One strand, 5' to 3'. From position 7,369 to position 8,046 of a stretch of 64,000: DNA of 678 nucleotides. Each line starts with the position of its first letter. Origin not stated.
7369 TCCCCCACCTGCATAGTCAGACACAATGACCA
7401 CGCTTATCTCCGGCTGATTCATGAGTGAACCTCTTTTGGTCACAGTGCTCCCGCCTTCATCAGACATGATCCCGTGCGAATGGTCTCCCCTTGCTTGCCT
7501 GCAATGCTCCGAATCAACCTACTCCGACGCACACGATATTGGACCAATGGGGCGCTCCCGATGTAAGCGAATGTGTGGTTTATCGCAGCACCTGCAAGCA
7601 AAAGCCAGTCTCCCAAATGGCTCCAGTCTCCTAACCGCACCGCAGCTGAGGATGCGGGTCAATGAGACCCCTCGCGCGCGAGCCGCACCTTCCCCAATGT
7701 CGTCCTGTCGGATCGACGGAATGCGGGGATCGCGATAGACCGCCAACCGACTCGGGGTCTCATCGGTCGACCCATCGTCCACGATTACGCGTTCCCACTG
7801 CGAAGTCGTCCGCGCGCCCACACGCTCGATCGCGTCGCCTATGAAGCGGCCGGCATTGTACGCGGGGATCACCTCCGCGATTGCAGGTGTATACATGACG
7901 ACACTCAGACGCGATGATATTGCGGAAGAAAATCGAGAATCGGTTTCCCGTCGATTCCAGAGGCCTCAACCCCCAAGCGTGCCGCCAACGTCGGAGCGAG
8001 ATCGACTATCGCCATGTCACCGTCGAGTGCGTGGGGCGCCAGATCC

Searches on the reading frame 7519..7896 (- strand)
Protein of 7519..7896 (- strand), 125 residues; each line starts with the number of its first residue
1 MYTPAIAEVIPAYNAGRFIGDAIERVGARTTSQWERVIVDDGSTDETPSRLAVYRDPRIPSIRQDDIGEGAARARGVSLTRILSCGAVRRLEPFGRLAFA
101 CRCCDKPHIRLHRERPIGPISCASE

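Call 9: search_protein_families(library=pfam, proteins=[window:7519-7896:-])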
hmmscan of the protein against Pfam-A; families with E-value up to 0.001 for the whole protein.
window:7519-7896:- (125 aa): 1 family
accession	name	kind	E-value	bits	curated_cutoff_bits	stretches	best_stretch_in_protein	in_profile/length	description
PF00535.33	Glycos_transf_2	-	1.2e-11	45.3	23.3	1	9-80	3-77/168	Glycosyl transferase family 2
